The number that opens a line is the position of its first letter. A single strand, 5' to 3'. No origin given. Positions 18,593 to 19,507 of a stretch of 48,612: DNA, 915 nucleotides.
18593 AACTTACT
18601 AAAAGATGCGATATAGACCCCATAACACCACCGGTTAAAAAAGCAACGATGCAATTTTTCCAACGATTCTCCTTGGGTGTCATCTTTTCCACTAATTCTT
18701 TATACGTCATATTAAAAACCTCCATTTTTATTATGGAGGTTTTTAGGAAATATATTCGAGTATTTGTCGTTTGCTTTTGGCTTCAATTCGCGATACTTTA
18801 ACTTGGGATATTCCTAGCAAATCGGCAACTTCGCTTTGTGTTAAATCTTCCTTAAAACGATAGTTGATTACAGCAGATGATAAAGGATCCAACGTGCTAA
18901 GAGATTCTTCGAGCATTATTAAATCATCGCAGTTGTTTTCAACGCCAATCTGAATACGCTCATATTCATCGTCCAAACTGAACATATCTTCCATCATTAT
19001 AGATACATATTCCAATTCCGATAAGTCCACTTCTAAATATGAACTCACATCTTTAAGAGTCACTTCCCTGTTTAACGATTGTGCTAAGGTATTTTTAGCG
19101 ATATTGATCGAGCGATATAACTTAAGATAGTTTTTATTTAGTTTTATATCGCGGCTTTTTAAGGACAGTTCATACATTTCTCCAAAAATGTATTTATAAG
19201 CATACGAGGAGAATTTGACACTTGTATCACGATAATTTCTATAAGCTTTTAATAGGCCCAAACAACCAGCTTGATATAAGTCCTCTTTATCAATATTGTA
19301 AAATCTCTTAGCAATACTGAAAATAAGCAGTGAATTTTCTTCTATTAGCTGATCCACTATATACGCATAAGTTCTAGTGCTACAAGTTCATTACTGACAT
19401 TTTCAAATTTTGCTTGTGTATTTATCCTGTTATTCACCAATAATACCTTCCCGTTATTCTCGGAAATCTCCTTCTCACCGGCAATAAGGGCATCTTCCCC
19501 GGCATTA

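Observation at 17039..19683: Sigma-F locus without spoIIAB, and a SpoIIAA-like protein with no phosphorylatable Ser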

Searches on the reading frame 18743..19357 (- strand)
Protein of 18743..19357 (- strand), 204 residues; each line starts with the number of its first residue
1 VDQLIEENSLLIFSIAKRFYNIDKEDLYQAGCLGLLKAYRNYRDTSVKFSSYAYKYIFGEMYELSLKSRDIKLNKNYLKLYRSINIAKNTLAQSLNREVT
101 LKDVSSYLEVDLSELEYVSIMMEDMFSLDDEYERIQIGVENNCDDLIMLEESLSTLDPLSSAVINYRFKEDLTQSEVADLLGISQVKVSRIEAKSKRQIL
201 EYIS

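Call 3: search_protein_families(library=pfam, proteins=[window:18743-19357:-], max_evalue=0.01)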
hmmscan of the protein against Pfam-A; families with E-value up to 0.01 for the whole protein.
window:18743-19357:- (204 aa): 9 families
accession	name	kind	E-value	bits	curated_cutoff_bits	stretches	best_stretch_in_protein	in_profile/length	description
PF04542.20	Sigma70_r2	-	2.6e-11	43.6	24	1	4-63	1-63/71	Sigma-70 region 2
PF04545.22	Sigma70_r4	-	1.1e-10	41.3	24.1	1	153-195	2-44/50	Sigma-70, region 4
PF01381.28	HTH_3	-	8.2e-05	23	23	1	169-196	7-33/55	Helix-turn-helix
PF08281.18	Sigma70_r4_2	-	0.00044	20.3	25.7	1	148-188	3-43/54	Sigma-70, region 4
PF13560.12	HTH_31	-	0.00084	20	27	1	167-193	10-36/64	Helix-turn-helix domain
PF13744.12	HTH_37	-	0.0027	17.9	27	1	159-192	19-52/80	Helix-turn-helix domain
PF04539.22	Sigma70_r3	-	0.0032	18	25.3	0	82-123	4-45/78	Sigma-70 region 3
PF07638.17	Sigma70_ECF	-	0.0037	17.6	21.1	1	127-190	107-170/185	ECF sigma factor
PF13545.12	HTH_Crp_2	-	0.0046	17.3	27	0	167-191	18-42/70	Crp-like helix-turn-helix domain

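Call 4: search_protein_families(library=ncbifam, proteins=[window:18743-19357:-], max_evalue=0.01)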
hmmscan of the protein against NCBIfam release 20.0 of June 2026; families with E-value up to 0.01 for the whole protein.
window:18743-19357:- (204 aa): 54 families (the best 25 are shown)
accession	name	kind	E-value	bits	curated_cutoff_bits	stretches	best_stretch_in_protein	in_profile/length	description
TIGR02885.1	spore_sigF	equivalog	5.3e-34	118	321.45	1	1-202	13-230/231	RNA polymerase sporulation sigma factor SigF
NF004052.0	PRK05572.1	subfamily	3.6e-33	115.1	311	1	1-202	34-249/252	SigF/SigG family RNA polymerase sporulation sigma factor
TIGR02980.1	SigBFG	subfamily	9.7e-33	113.8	234.35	1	2-201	6-224/227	SigB/SigF/SigG family RNA polymerase sigma factor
NF005644.0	PRK07408.1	subfamily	1.6e-23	83.7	261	1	2-197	30-247/258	RNA polymerase sigma factor SigF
NF006071.0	PRK08215.1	equivalog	1.9e-23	83.4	372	1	2-203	40-257/258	RNA polymerase sporulation sigma factor SigG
TIGR02937.1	sigma70-ECF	superfamily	2.8e-23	82.4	42.9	1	2-202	4-164/165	sigma-70 family RNA polymerase sigma factor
TIGR02850.1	spore_sigG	equivalog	1.3e-21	77.2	457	1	2-199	37-250/254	RNA polymerase sporulation sigma factor SigG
TIGR02479.1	FliA_WhiG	subfamily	1.5e-20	73.9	189.6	1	21-198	23-218/224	FliA/WhiG family RNA polymerase sigma factor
TIGR02941.1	Sigma_B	equivalog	1.4e-16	60.8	315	1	2-200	32-250/255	RNA polymerase sigma factor SigB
TIGR02997.1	Sig70-cyanoRpoD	subfamily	2.1e-16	60.1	384.5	1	2-195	77-293/298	RNA polymerase sigma factor, RpoD/SigA family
NF005514.0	PRK07122.1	subfamily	5.7e-15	55.2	372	1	14-200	55-260/264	RNA polymerase sigma factor SigF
NF005413.0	PRK06986.1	subfamily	2.6e-14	53.6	201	1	21-196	40-229/241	RNA polymerase sigma factor FliA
NF004471.0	PRK05803.1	subfamily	5.6e-14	51.9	252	2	3-90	54-141/235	RNA polymerase sporulation sigma factor SigK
TIGR02393.1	RpoD_Cterm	equivalog_domain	1.6e-13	50.8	354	1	2-148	3-150/238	RNA polymerase sigma factor RpoD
NF006158.0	PRK08301.1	equivalog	1e-12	48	339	2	116-195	149-229/241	RNA polymerase sporulation sigma factor SigE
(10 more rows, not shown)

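Call 6: find_homologous_proteins(query=window:18743-19357:-, max_evalue=0.00001)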
Query window:18743-19357:- (204 aa): 1398 proteins with E <= 0.00001 among 1648 candidates; the best 120 are listed.
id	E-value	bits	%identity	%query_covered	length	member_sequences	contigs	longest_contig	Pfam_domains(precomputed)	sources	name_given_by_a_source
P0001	1.2e-120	418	100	100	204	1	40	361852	PF04545.23,PF04542.21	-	-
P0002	2.6e-120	417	100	100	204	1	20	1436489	PF04545.23,PF04542.21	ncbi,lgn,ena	-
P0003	3.7e-120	416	100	100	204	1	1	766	PF04545.23,PF04542.21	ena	-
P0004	6.6e-120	416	99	100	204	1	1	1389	PF04545.23,PF04542.21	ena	-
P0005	1.1e-119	415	100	100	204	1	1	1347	PF04545.23,PF04542.21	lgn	-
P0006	2.4e-91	323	76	100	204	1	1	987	PF01381.29,PF04545.23,PF04542.21,PF08281.19,PF04539.23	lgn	-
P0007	6.2e-91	321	75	100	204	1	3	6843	PF01381.29,PF04545.23,PF04542.21,PF08281.19,PF04539.23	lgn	-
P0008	7.4e-90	318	75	100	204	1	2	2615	PF01381.29,PF04545.23,PF04542.21,PF04539.23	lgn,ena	-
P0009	3.9e-84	299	71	100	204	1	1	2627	PF04545.23,PF04542.21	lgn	-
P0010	2.5e-83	297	70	100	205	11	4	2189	PF04545.23,PF04542.21,PF08281.19,PF04539.23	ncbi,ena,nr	ncbi:MAG: sigma-70 family RNA polymerase sigma factor [Bacilli bacterium]|nr:sigma-70 family RNA pol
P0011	7.8e-83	295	71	100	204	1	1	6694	PF04545.23,PF04542.21,PF04539.23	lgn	-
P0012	1.3e-82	294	71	100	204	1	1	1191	PF04545.23,PF04542.21,PF04539.23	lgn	-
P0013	1.3e-82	294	72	100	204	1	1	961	PF04545.23,PF04542.21,PF04539.23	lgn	-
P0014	2.2e-81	290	68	100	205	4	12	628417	PF01381.29,PF04545.23,PF04542.21,PF08281.19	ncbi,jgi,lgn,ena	-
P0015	3.3e-81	290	68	100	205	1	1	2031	PF01381.29,PF04545.23,PF04542.21,PF04539.23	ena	-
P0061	1.7e-74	268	65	100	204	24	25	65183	PF04545.23,PF04542.21,PF04539.23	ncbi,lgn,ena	-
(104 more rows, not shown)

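Call 7: find_encoding_contigs(protein=window:18746-19357:-, flank=10000, max_places=6)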
Protein window:18746-19357:- (204 aa): 23 contigs read that carry it; 6 places shown.
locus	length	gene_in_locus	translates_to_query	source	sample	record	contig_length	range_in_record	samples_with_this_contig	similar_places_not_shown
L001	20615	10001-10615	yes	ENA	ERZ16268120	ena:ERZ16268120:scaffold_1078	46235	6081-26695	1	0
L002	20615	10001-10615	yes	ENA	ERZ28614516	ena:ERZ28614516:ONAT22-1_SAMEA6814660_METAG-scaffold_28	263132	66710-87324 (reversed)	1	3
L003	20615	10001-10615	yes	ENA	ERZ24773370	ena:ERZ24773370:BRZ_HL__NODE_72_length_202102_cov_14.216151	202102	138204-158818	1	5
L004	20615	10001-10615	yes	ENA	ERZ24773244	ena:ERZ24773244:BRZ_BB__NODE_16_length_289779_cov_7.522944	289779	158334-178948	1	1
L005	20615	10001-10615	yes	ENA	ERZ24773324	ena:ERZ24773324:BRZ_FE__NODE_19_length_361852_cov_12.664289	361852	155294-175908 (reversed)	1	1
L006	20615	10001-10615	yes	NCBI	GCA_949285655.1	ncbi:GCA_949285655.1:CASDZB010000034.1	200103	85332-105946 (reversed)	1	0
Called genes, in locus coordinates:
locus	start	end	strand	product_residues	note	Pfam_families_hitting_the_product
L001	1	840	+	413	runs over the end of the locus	PF00675:Peptidase_M16 (weak), PF05193:Peptidase_M16_C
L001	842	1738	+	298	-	-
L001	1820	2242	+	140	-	PF22381:Staph_reg_Sar_Rot (weak), PF12802:MarR_2, PF01047:MarR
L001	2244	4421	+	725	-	PF00664:ABC_membrane, PF00005:ABC_tran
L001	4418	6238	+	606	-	PF00664:ABC_membrane, PF00005:ABC_tran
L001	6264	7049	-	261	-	PF02535:Zip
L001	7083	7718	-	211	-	-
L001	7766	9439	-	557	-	PF00753:Lactamase_B, PF23023:Anti-Pycsar_Apyc1 (weak), PF12706:Lactamase_B_2, PF22505:RNase_J_b_CASP, PF07521:RMMBL, PF17770:RNase_J_C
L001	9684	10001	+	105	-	PF01740:STAS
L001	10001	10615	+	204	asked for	PF04542:Sigma70_r2, PF04545:Sigma70_r4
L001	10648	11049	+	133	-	PF03862:SpoVAC_SpoVAEB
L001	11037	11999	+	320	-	PF07451:SpoVAD, PF08545:ACP_syn_III (faint)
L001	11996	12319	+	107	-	PF03862:SpoVAC_SpoVAEB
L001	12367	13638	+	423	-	-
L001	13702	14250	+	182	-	-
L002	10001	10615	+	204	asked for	PF04542:Sigma70_r2, PF04545:Sigma70_r4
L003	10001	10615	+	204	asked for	PF04542:Sigma70_r2, PF04545:Sigma70_r4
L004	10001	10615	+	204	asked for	PF04542:Sigma70_r2, PF04545:Sigma70_r4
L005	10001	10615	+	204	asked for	PF04542:Sigma70_r2, PF04545:Sigma70_r4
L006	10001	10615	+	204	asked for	PF04542:Sigma70_r2, PF04545:Sigma70_r4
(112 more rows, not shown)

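Call 10: find_related_loci(query=A1, collection=genome_contigs, flank=4000)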
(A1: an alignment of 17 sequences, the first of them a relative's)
Query A1 (204 aa) in genome_contigs; peptide patterns used: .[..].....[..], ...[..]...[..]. (x = any residue, [..] = any of these).
176 stretches matched a pattern; 154 encode a relative of the query (tblastn E <= 1e-3); the best 80 are kept; 80 distinct loci.
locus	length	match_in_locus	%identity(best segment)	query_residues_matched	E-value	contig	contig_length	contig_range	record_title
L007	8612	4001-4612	68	1-204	1e-89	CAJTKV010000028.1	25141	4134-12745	MAG TPA_asm: uncultured Bacilli bacterium isolate MGBC102277 genome assembly, contig: MGBC102277.28, whole genome shotgu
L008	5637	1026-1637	67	1-204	3e-89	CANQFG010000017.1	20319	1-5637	MAG: uncultured Bacilli bacterium isolate Lapin-005__bin82 genome assembly, contig: Lapin-005__NODE_3487_length_20319_co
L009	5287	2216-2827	68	1-204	5e-89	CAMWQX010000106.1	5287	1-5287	MAG TPA_asm: uncultured Firmicutes bacterium isolate SRR14411249_bin.2_metawrap_v1.3_MAG genome assembly, contig: NODE.6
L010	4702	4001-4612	63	1-204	7e-84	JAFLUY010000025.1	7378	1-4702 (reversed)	MAG: Erysipelotrichales bacterium isolate HAN091 Seq25, whole genome shotgun sequence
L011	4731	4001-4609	65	1-204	1e-83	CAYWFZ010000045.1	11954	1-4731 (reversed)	MAG TPA_asm: uncultured Muribaculaceae bacterium isolate SRP287540_co1_194 genome assembly, contig: NODE_5876_length_119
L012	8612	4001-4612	63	1-204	3e-82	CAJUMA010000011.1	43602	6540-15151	MAG TPA_asm: uncultured Bacilli bacterium isolate MGBC156923 genome assembly, contig: MGBC156923.11, whole genome shotgu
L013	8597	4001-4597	65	4-202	2e-81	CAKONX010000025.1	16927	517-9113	MAG: uncultured Bacilli bacterium isolate REFINED_METABAT215_TOP10_CONTIGS_1500_ASSEMBLY_K77_MERGED__Hadza_MoBio_hadza-I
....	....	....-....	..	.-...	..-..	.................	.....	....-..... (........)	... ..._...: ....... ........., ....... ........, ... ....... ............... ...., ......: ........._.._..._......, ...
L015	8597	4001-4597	65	4-202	2e-81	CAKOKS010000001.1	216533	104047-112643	MAG: uncultured Bacilli bacterium isolate REFINED_METABAT215_TOP10_CONTIGS_1500_ASSEMBLY_K77_MERGED__Hadza_MoBio_hadza-E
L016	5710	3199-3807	69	1-203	9e-80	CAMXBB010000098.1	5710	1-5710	MAG TPA_asm: uncultured Firmicutes bacterium isolate SRR14411261_bin.7_metawrap_v1.3_MAG genome assembly, contig: NODE.2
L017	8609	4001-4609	64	1-204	6e-79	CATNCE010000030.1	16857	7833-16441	MAG TPA_asm: uncultured Bacilli bacterium isolate MGG24433_1680015443 genome assembly, contig: SRR10593855_2247, whole g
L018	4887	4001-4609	63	1-204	8e-79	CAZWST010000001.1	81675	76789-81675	MAG TPA_asm: uncultured Muribaculaceae bacterium isolate SRP287540_co1_203 genome assembly, contig: NODE_206_length_8167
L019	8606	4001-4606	60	1-202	3e-77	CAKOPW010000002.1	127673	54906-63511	MAG: uncultured Bacilli bacterium isolate REFINED_METABAT215_TOP10_CONTIGS_1500_ASSEMBLY_K77_MERGED__Hadza_MoBio_hadza-A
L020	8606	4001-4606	60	1-202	4e-77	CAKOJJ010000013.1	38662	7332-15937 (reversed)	MAG: uncultured Bacilli bacterium isolate REFINED_METABAT215_TOP10_CONTIGS_1500_ASSEMBLY_K77_MERGED__Hadza_MoBio_hadza-A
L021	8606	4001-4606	59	1-202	2e-76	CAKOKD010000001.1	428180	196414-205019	MAG: uncultured Bacilli bacterium isolate REFINED_METABAT215_TOP10_CONTIGS_1500_ASSEMBLY_K77_MERGED__Hadza_MoBio_hadza-I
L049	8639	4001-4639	47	2-204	4e-55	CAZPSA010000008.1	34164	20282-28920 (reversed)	MAG TPA_asm: uncultured Clostridium sp. isolate SRP313737_co1_171 genome assembly, contig: NODE_2032_length_34164_cov_9.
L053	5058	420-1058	44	2-204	9e-54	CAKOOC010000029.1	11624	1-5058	MAG: uncultured Bacilli bacterium isolate REFINED_METABAT215_TOP10_CONTIGS_1500_ASSEMBLY_K77_MERGED__Hadza_MoBio_hadza-A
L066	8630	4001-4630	45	1-204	2e-48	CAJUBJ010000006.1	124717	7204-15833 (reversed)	MAG TPA_asm: uncultured Bacilli bacterium isolate MGBC127997 genome assembly, contig: MGBC127997.6, whole genome shotgun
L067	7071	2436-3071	46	1-204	1e-48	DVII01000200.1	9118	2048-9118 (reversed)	MAG TPA_asm: Candidatus Coprovivens excrementavium isolate 3297 CHK115__C258892_L9118_ERR2241863, whole genome shotgun s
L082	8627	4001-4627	45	2-202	2e-46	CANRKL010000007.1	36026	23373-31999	MAG: uncultured Bacilli bacterium isolate Lapin-022__bin17 genome assembly, contig: Lapin-022__NODE_1098_length_36026_co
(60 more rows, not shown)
